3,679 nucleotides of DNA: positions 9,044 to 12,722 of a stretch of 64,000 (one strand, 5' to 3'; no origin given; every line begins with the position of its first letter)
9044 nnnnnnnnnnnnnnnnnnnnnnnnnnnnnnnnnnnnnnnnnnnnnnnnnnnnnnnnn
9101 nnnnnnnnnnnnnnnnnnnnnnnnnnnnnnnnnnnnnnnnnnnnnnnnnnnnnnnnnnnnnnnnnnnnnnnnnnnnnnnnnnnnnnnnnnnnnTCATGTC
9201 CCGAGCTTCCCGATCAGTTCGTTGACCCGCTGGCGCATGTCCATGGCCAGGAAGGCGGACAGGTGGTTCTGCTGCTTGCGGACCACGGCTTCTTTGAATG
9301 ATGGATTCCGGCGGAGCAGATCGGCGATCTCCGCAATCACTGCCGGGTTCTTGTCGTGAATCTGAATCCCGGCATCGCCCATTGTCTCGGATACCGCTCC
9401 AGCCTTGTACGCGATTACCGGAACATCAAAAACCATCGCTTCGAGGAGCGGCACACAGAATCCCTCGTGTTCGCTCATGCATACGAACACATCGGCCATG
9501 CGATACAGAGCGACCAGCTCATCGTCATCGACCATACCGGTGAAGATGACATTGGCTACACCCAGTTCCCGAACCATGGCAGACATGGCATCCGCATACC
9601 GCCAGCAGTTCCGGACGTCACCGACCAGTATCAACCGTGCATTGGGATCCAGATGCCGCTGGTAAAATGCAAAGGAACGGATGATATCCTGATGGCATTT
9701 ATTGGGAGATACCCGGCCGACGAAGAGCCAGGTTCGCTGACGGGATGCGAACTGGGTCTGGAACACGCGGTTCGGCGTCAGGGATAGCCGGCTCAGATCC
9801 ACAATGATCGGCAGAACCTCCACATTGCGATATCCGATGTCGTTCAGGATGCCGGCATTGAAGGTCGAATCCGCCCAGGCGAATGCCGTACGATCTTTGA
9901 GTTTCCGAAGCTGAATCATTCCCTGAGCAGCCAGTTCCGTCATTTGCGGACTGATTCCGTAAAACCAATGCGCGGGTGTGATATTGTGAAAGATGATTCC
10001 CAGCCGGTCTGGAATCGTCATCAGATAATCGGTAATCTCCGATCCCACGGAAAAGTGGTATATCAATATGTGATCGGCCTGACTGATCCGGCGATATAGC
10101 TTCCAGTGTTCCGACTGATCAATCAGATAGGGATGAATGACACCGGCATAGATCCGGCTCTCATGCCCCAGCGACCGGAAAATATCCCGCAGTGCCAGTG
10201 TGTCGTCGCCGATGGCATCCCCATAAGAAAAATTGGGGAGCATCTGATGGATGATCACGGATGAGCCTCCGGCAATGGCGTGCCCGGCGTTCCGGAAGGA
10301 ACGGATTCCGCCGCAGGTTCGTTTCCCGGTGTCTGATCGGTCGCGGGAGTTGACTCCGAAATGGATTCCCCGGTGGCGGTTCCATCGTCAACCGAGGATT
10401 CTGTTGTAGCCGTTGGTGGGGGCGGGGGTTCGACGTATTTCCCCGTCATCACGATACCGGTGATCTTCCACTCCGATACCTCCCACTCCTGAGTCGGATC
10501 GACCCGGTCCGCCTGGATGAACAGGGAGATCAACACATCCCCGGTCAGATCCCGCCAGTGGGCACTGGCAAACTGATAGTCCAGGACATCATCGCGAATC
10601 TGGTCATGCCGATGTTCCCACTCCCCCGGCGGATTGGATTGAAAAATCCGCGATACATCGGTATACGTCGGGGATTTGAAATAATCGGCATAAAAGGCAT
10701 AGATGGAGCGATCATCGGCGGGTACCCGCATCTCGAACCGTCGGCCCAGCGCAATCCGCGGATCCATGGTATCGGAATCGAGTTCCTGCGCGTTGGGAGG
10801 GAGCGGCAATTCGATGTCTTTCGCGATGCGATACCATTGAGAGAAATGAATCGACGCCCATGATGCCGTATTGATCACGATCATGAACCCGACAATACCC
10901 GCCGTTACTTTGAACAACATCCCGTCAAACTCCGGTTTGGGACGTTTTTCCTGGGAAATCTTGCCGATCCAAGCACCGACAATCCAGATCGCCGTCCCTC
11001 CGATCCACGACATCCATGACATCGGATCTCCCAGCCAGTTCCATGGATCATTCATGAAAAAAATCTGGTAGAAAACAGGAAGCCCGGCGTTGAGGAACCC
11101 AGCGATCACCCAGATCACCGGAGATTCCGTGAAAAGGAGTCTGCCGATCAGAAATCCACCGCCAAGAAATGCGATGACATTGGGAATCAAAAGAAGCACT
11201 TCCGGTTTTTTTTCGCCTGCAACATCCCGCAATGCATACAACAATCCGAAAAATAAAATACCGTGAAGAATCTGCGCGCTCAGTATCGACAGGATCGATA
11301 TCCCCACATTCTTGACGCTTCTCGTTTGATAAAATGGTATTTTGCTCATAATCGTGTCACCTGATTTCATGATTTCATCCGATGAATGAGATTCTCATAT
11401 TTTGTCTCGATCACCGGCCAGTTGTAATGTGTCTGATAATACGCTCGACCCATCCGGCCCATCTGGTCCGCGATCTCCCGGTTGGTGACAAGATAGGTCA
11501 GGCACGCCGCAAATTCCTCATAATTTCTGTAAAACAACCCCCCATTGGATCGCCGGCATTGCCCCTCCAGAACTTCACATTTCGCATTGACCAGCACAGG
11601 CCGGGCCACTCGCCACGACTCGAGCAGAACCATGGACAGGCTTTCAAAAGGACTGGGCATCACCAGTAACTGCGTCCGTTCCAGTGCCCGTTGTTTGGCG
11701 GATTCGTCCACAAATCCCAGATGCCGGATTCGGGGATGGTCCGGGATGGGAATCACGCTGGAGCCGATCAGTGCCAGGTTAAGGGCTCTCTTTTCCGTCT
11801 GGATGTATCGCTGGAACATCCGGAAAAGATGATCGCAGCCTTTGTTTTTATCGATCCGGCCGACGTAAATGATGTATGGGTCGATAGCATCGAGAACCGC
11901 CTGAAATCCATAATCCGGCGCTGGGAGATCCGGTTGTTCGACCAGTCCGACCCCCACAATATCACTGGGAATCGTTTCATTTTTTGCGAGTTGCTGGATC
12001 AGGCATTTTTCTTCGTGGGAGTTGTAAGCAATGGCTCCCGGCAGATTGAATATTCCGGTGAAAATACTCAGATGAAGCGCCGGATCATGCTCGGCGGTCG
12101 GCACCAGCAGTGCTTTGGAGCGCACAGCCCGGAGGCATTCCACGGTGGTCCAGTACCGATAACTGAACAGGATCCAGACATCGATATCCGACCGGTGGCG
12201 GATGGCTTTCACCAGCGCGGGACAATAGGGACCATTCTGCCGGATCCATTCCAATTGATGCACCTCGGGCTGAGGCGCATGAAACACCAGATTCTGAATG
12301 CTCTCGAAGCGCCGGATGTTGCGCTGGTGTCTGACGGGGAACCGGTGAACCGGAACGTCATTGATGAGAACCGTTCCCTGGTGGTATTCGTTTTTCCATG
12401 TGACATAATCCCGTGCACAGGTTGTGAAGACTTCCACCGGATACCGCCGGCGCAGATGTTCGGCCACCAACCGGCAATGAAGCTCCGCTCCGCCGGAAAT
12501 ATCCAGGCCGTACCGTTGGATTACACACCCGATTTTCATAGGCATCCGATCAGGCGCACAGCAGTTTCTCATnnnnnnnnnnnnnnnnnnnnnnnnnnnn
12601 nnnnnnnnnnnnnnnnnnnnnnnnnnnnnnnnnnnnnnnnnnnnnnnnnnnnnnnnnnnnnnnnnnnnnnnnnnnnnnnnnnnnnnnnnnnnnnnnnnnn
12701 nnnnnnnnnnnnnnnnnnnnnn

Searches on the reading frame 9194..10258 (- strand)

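Call 7: search_protein_families(library=pfam, proteins=[window:9194-10258:-], max_evalue=0.001)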
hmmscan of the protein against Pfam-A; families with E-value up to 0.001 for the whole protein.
window:9194-10258:- (354 aa): 3 families
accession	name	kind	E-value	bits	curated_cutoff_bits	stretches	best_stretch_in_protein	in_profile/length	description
PF00534.26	Glycos_transf_1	-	1.3e-27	96.9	26.4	1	166-324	7-164/172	Glycosyl transferases group 1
PF13692.12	Glyco_trans_1_4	-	1.9e-23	83.7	27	1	175-315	2-140/142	Glycosyl transferases group 1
PF20706.3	GT4-conflict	-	0.00011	21.7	26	1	171-298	194-324/385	Family 4 Glycosyltransferase in conflict systems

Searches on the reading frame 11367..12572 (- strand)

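Call 7: search_protein_families(library=pfam, proteins=[window:11367-12572:-], max_evalue=0.001)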
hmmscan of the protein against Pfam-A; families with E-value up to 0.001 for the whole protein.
window:11367-12572:- (401 aa): 3 families
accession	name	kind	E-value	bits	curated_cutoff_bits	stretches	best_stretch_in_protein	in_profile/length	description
PF13692.12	Glyco_trans_1_4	-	6.8e-14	52.8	27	1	232-364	2-142/142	Glycosyl transferases group 1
PF00534.26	Glycos_transf_1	-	3.5e-13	49.9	26.4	1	231-376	15-170/172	Glycosyl transferases group 1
PF13524.12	Glyco_trans_1_2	-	0.00077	19.9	25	0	261-385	12-135/144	Glycosyl transferase-like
